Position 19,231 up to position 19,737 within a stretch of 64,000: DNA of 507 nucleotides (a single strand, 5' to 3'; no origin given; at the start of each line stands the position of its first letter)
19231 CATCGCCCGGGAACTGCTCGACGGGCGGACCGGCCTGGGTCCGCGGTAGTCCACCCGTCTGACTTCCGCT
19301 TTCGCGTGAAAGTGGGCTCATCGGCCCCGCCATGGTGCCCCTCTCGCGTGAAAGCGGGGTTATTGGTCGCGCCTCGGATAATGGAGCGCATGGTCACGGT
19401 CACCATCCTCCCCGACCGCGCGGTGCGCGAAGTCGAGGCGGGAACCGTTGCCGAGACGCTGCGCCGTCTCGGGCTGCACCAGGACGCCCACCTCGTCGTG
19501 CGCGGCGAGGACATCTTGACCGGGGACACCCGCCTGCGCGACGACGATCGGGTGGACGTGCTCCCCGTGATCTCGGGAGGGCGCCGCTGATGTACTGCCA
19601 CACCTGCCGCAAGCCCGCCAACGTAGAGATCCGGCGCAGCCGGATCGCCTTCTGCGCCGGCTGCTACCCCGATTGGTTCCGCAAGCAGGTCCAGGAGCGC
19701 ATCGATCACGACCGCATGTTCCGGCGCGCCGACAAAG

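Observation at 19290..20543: ThiS-like sulfur carrier ending in GG-RR, translationally coupled (TGATG) to a TtuA-type tRNA thiolase. Two direct repeats lie upstream.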

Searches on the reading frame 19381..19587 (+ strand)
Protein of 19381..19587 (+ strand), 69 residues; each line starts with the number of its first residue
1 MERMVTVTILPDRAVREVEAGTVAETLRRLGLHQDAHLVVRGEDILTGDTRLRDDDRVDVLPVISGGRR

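Call 5: search_protein_families(library=pfam, proteins=[window:19381-19587:+], max_evalue=0.01)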
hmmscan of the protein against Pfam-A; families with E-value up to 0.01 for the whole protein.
window:19381-19587:+ (69 aa): 1 family
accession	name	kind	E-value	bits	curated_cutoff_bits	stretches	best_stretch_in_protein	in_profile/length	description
PF02597.26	ThiS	-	2e-07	31.9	22.5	1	13-67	14-76/76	ThiS family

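Call 6: search_protein_families(library=ncbifam, proteins=[window:19381-19587:+], max_evalue=0.01)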
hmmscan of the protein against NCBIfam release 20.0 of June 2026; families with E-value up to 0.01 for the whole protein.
window:19381-19587:+ (69 aa): 3 families
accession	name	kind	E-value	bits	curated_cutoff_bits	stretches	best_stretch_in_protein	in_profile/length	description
NF006231.0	PRK08364.1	equivalog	7.5e-05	23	80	1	3-67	3-70/70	sulfur carrier protein ThiS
NF005028.0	PRK06437.1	equivalog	0.0011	19.1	85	1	20-67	20-67/67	hypothetical protein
TIGR01683.1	thiS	equivalog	0.0017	18.7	37.45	1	16-67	8-64/64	sulfur carrier protein ThiS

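Call 7: find_homologous_proteins(query=window:19381-19587:+, max_evalue=0.001)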
Query window:19381-19587:+ (69 aa): 32 proteins with E <= 0.001 among 35 candidates.
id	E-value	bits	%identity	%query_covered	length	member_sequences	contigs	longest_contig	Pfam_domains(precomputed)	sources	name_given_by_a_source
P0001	4.2e-32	126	100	93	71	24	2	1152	PF02597.27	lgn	-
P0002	6.1e-27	110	84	93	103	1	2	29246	PF02597.27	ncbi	ncbi:MAG: MoaD/ThiS family protein [Candidatus Dormibacteraceae bacterium]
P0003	3.6e-26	108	84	97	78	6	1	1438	PF02597.27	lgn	-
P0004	2.8e-24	102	80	96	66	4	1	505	PF02597.27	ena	-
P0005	3.0e-24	102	96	77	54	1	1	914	PF02597.27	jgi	jgi:sulfur carrier protein ThiS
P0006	7.8e-24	100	80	94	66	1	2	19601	PF02597.27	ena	-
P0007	9.4e-24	100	78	97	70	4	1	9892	PF02597.27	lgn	-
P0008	1.8e-23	99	77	88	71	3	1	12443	PF02597.27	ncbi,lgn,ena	ncbi:MAG: MoaD/ThiS family protein [Candidatus Dormiibacterota bacterium]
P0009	6.3e-23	97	77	96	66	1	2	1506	PF02597.27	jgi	jgi:sulfur carrier protein ThiS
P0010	1.3e-22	96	76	96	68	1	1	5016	-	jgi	jgi:sulfur carrier protein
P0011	2.3e-22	96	77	93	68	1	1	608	PF02597.27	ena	-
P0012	1.8e-21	93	75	94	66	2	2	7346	PF02597.27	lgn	-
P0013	3.2e-21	92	74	96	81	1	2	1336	-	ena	-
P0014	4.0e-21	92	75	94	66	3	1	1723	PF02597.27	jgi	jgi:sulfur carrier protein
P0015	4.6e-21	92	74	94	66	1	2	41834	PF02597.27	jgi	jgi:sulfur carrier protein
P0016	5.6e-21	91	75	93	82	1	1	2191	PF02597.27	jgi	jgi:sulfur carrier protein ThiS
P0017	8.7e-21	91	73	93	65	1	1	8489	PF02597.27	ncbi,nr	ncbi:MAG TPA: MoaD/ThiS family protein [Candidatus Dormibacteraeota bacterium]|nr:MoaD/ThiS family p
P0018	1.5e-20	90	75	93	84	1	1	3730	PF02597.27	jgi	jgi:sulfur carrier protein ThiS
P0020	1.7e-19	87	69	93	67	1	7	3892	PF02597.27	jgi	jgi:sulfur carrier protein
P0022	2.1e-19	86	69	90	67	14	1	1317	PF02597.27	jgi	jgi:sulfur carrier protein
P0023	1.4e-18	84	71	91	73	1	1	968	PF02597.27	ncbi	-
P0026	7.4e-18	81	70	88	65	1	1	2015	PF02597.27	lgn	-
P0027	7.6e-18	81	72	88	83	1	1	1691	PF02597.27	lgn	-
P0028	1.4e-17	81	74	88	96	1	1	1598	PF02597.27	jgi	jgi:sulfur carrier protein ThiS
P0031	1.6e-16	77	71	86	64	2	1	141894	PF02597.27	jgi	jgi:sulfur carrier protein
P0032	2.0e-16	77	65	90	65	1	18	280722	-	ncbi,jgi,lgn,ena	-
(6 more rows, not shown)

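Call 16: find_encoding_contigs(protein=P0032, flank=10000, max_places=4)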
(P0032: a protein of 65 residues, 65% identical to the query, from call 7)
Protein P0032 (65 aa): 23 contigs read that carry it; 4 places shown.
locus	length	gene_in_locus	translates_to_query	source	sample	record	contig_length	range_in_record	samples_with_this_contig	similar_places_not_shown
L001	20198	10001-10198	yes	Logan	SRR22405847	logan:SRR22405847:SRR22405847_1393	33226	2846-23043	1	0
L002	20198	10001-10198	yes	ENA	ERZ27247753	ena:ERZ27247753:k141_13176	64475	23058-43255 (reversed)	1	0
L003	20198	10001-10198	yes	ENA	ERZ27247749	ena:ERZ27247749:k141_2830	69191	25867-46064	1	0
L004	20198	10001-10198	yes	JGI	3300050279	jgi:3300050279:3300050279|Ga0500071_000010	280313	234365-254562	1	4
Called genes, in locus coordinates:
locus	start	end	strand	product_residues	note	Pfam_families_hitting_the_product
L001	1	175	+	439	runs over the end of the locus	PF00005:ABC_tran (faint), PF00009:GTP_EFTU (weak), PF01926:MMR_HSR1, PF02421:FeoB_N, PF01926:MMR_HSR1, PF02421:FeoB_N, PF00009:GTP_EFTU, PF14714:KH_dom-like, +5 more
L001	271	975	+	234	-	PF00072:Response_reg, PF00486:Trans_reg_C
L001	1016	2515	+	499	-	PF00672:HAMP, PF00512:HisKA, PF02518:HATPase_c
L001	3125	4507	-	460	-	PF00364:Biotin_lipoyl, PF25997:BSH_YhbJ (weak), PF02817:E3_binding, PF00198:2-oxoacid_dh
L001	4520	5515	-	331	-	PF02779:Transket_pyr, PF02780:Transketolase_C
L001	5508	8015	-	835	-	PF01134:GIDA, PF01262:AlaDh_PNT_C (faint), PF07992:Pyr_redox_2, PF12831:FAD_oxidored, PF00070:Pyr_redox, PF02852:Pyr_redox_dim, PF00676:E1_dh, PF02775:TPP_enzyme_C (weak), +3 more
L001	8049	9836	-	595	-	PF00795:CN_hydrolase, PF02540:NAD_synthase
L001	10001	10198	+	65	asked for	-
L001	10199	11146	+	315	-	PF01171:ATP_bind_3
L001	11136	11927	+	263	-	PF00215:OMPdecase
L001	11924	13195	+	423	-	PF04455:Saccharop_dh_N, PF21571:ArgZ-like_C_1st, PF21570:ArgZ-like_C_2nd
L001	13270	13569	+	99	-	PF01925:TauE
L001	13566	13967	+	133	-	PF01925:TauE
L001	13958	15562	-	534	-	-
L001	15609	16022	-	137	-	-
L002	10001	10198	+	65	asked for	-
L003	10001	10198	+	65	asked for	-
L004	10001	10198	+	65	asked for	-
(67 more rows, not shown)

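Call 17: find_encoding_contigs(protein=P0031, flank=10000, max_places=3)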
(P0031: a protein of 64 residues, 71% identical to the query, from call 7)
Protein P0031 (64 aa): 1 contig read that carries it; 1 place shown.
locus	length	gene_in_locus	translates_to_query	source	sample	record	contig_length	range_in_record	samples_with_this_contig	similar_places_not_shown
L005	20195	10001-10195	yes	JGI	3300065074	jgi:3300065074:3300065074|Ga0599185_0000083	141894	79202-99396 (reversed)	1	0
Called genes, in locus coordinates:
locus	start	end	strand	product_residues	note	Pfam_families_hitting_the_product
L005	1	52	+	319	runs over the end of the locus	PF05448:AXE1, PF02129:Peptidase_S15 (faint), PF12146:Hydrolase_4 (faint), PF00326:Peptidase_S9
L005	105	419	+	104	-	PF04542:Sigma70_r2 (faint)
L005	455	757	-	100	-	-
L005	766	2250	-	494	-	PF01381:HTH_3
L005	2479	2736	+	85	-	-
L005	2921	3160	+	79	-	-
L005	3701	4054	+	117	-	-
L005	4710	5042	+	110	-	PF00436:SSB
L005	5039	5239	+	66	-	-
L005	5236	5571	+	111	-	-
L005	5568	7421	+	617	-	PF01580:FtsK_SpoIIIE (faint), PF13191:AAA_16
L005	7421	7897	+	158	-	PF24071:Phage_zn_bind_3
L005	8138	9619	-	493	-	PF00239:Resolvase, PF07508:Recombinase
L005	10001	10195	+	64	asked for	PF02597:ThiS (weak)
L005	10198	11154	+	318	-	PF01171:ATP_bind_3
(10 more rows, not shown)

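Call 31: search_solved_structures(query=A1, max_evalue=1, show_alignments=3)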
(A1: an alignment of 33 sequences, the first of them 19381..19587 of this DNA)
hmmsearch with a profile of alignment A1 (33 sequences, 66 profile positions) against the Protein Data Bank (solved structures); distinct sequences matched with E-value up to 1: 6.
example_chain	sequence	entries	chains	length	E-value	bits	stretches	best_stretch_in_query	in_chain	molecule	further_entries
5ztb_E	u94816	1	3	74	4.9e-09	39.5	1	5-64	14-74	Sulfur carrier protein TtuB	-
5gha_E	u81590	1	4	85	1.7e-08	37.8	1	3-63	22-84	Sulfur Carrier TtuB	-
5lda_B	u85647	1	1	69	3.8e-05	27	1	10-64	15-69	SAMP2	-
1rws_A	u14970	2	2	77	5.5e-05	26.5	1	10-64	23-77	hypothetical protein PF1061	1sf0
5v7q_Z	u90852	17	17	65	0.086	16.3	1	22-65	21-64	50S ribosomal protein L30 | Large ribosomal subunit protein uL30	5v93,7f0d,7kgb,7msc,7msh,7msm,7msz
6z2i_A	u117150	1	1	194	0.21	15.1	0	16-34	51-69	de novo designed TIM barrel DeNovoTIM6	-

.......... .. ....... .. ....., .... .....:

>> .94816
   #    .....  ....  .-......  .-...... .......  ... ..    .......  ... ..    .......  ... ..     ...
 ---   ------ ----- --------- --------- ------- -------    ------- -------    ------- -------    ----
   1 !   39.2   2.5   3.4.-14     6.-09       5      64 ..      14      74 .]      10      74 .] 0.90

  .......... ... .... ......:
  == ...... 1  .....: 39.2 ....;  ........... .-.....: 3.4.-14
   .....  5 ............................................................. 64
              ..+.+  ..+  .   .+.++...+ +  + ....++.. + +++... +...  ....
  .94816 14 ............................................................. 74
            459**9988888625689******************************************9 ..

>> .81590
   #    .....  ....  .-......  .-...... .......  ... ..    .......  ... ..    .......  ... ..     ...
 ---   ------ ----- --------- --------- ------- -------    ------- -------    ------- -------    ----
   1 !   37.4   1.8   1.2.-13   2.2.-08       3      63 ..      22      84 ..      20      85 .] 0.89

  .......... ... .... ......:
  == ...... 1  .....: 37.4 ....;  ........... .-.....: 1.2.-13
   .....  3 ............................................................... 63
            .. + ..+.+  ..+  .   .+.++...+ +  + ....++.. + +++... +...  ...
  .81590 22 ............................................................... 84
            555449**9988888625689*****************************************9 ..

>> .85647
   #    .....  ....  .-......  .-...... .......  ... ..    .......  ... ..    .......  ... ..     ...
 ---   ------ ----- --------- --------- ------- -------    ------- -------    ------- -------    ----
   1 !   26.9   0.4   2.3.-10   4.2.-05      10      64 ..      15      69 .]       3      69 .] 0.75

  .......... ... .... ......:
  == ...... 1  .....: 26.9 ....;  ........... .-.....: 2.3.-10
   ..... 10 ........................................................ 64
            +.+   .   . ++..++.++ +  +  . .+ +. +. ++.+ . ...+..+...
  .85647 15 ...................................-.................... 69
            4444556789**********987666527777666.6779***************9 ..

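Call 57: find_encoding_contigs(protein=P0001, flank=2000, max_places=3)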
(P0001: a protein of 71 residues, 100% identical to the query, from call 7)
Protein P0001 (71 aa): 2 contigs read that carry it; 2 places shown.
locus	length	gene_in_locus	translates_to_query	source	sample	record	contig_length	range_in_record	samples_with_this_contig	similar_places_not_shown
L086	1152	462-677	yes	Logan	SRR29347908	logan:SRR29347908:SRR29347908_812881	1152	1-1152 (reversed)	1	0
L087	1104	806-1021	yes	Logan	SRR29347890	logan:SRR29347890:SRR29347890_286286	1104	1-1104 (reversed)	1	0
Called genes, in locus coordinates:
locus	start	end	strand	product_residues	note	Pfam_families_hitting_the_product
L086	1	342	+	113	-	?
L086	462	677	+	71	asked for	PF02597:ThiS (weak)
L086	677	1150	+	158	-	?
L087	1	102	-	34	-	?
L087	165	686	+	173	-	PF04978:MST, PF12867:DinB_2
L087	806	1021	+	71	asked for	PF02597:ThiS (weak)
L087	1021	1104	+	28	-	?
